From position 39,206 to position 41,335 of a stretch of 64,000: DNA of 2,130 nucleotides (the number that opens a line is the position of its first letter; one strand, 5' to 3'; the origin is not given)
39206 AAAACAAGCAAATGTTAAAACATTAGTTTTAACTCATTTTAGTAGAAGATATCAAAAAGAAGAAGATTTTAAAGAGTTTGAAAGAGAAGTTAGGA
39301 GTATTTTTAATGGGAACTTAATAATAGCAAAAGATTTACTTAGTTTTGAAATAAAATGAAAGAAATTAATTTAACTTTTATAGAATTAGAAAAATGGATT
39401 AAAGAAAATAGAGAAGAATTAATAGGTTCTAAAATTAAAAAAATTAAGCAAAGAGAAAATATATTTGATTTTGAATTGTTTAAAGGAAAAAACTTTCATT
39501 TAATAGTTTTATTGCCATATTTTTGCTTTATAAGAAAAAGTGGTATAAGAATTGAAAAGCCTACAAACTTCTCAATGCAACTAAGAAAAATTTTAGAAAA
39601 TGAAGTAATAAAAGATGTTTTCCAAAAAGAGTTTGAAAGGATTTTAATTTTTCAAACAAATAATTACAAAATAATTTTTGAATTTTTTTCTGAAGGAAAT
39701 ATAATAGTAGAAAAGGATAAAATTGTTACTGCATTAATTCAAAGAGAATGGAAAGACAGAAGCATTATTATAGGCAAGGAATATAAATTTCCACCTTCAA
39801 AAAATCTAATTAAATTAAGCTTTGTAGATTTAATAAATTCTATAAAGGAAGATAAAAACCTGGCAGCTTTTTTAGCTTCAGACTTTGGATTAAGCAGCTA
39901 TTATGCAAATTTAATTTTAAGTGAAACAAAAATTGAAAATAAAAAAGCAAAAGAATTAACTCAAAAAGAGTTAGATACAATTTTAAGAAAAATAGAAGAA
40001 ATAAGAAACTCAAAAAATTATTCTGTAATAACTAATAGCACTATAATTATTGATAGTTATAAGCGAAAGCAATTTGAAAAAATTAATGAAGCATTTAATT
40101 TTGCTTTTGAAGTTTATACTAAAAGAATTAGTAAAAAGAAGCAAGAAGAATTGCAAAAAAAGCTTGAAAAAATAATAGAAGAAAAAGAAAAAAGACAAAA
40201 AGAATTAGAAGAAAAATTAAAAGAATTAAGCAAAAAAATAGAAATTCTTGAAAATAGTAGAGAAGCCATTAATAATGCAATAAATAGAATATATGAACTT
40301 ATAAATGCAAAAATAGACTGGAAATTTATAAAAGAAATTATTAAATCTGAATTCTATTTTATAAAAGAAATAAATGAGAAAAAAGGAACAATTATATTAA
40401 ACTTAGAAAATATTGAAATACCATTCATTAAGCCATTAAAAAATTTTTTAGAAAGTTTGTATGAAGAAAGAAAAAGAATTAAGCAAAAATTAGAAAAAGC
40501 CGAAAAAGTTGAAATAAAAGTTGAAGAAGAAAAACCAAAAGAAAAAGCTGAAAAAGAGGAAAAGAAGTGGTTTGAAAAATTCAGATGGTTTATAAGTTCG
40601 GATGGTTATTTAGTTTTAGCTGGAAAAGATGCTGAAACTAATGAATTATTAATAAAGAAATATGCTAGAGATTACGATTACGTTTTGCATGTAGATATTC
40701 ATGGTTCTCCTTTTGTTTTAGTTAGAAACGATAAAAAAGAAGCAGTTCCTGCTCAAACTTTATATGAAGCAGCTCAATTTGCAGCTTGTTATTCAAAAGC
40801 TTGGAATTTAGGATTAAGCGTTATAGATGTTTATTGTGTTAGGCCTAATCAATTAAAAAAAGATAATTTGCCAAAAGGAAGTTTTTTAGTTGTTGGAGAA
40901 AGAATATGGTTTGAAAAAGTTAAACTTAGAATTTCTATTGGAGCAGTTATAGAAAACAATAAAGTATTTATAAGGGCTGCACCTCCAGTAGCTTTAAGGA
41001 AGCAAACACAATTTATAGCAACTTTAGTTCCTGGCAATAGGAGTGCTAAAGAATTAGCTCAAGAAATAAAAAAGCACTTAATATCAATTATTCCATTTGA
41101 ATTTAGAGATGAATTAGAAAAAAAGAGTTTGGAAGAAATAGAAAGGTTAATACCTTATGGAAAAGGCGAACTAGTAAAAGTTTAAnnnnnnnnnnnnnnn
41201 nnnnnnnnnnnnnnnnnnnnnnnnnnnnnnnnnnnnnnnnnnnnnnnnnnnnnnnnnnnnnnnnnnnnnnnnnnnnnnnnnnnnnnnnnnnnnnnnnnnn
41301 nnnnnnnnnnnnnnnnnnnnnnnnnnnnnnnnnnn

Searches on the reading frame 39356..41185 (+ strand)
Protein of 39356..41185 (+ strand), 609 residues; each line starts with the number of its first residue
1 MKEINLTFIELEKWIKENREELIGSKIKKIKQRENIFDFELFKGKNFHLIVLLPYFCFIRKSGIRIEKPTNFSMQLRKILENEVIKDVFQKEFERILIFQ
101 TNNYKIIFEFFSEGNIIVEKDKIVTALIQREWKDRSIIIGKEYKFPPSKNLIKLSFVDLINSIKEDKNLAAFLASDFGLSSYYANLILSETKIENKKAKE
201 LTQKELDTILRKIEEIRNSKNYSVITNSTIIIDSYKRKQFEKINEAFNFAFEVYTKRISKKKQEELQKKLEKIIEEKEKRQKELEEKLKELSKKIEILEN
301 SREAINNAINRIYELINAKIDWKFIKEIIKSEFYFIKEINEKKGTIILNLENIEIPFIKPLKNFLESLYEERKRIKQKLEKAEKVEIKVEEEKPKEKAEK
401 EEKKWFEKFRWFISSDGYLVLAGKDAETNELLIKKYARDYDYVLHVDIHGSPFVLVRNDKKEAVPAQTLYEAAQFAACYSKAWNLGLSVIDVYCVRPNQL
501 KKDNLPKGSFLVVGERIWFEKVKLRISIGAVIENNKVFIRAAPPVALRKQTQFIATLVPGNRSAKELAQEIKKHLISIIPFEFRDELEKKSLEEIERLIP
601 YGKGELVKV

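Call 77: search_protein_families(library=pfam, proteins=[window:39356-41185:+], max_evalue=0.001)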
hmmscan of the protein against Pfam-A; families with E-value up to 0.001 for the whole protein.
window:39356-41185:+ (609 aa): 3 families
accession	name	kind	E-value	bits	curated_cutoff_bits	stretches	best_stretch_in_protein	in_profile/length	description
PF05670.18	NFACT-R_1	-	1.2e-33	116.4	29.8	1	408-513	1-111/112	NFACT protein RNA binding domain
PF05833.16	NFACT_N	-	2e-24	86.7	31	1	10-312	4-339/456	NFACT N-terminal and middle domains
PF18297.6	NFACT-R_2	-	0.00064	20.3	26.9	0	410-484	2-71/104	NFACT protein RNA binding domain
